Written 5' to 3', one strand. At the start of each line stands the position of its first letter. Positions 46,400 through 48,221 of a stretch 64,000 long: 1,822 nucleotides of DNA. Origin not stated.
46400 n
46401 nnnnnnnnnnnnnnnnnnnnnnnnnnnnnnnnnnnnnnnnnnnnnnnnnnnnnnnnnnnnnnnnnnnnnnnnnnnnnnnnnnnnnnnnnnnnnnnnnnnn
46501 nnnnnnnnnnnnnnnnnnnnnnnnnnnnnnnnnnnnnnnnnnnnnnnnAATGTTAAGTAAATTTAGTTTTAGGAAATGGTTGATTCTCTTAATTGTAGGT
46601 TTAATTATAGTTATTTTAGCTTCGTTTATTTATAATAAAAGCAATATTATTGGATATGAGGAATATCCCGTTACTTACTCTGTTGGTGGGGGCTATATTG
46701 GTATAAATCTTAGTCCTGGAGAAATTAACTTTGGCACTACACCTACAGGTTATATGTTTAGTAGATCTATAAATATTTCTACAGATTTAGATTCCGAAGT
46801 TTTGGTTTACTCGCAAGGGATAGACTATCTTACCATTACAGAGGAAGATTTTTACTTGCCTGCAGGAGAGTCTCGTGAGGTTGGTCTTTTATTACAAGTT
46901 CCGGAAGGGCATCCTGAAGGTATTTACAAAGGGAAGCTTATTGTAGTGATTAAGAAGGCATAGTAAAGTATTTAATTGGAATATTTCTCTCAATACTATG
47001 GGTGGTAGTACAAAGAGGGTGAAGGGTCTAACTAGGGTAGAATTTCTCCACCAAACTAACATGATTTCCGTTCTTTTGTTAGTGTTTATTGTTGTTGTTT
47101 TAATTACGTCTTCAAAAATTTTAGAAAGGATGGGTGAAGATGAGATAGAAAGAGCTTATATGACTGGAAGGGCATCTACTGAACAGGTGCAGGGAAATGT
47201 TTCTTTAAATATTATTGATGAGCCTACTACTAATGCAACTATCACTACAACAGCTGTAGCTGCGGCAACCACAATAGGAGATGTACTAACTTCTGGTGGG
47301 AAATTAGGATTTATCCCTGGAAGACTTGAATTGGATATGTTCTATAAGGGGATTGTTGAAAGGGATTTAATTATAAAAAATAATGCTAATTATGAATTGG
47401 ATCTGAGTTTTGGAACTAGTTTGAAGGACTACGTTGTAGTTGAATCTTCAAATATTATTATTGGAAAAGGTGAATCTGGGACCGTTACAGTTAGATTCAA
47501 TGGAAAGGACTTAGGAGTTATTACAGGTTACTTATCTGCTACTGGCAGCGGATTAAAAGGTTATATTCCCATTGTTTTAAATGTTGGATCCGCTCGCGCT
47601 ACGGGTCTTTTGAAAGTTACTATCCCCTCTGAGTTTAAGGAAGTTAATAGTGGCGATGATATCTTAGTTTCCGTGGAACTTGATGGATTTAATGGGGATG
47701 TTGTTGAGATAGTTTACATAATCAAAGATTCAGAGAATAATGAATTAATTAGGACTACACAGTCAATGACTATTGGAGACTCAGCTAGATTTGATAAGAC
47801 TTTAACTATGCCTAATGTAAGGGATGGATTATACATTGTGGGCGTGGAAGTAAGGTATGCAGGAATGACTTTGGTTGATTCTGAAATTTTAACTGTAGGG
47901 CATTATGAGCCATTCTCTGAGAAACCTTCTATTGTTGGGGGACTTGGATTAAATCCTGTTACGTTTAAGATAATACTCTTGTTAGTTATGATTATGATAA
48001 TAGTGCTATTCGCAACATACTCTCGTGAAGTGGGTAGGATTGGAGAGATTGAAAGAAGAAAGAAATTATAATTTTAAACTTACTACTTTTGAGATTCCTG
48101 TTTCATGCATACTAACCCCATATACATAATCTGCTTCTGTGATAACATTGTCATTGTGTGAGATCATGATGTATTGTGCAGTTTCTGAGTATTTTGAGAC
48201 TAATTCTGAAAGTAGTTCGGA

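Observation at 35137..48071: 13-kb cell-surface gene cluster: giant LamG protein plus paralogous TM-anchored beta-sandwich proteins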

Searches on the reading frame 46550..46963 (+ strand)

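Call 5: search_protein_families(library=pfam, proteins=[window:46550-46963:+], max_evalue=0.1)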
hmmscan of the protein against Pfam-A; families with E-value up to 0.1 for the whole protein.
window:46550-46963:+ (137 aa): 1 family
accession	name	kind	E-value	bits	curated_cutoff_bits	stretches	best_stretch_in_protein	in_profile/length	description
PF22680.2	Glyco_hydro_123_N_2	-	0.051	13.8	27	1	91-132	103-140/142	Glycoside hydrolase 123 N-terminal domain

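Call 6: search_protein_families(library=ncbifam, proteins=[window:46550-46963:+], max_evalue=0.1)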
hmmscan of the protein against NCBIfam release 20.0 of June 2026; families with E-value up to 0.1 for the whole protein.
window:46550-46963:+ (137 aa): 0 families

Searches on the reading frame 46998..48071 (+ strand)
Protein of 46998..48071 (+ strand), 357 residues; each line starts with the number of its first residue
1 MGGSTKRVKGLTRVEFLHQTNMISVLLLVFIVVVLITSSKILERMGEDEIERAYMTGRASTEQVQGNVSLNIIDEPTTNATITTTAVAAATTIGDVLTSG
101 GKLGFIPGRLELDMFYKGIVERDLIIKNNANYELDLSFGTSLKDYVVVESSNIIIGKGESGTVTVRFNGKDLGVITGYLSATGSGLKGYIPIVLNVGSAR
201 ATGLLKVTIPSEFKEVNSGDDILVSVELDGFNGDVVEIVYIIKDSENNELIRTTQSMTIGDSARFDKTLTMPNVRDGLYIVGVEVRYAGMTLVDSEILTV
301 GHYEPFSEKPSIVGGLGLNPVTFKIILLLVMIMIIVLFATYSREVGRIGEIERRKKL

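Call 5: search_protein_families(library=pfam, proteins=[window:46998-48071:+], max_evalue=0.1)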
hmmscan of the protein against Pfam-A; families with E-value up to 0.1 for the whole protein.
window:46998-48071:+ (357 aa): 1 family
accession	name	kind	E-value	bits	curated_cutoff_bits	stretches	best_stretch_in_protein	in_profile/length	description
PF22067.2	Cep192_D3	-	0.044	14.3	27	1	121-170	20-70/99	Cep192 domain 3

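Call 6: search_protein_families(library=ncbifam, proteins=[window:46998-48071:+], max_evalue=0.1)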
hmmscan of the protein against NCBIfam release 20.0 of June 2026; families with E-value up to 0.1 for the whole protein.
window:46998-48071:+ (357 aa): 2 families
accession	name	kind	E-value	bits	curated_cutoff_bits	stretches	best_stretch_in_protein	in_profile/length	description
NF012200.0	choice_anch_D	domain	0.015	15.8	45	1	121-180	36-100/108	choice-of-anchor D domain-containing protein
TIGR00849.1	gutA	subfamily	0.041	13.7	189.55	0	229-270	30-70/121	glucitol/sorbitol-specific PTS transporter subunit IIA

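Call 91: search_protein_families(library=pfam, alignment_id=A5, max_evalue=0.01)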
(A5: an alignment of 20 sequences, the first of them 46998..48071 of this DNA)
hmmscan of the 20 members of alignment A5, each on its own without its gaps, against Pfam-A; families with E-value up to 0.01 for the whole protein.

A. member 1, window:46998-48071:+ (357 aa): 0 families

B. families by the number of members that match (of 20 scanned): 5 families
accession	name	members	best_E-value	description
PF22544.2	HYDIN_VesB_CFA65-like_Ig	4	1.4e-06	HYDIN/CFA65/VesB-like, Ig-like domain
PF23619.1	Ig_VWA7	3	2.7e-05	VWA7 Ig-like domain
PF22067.2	Cep192_D3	2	1.1e-05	Cep192 domain 3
PF06280.18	fn3_5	1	0.00083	Fn3-like domain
PF17786.7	Mannosidase_ig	1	0.0016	Mannosidase Ig/CBM-like domain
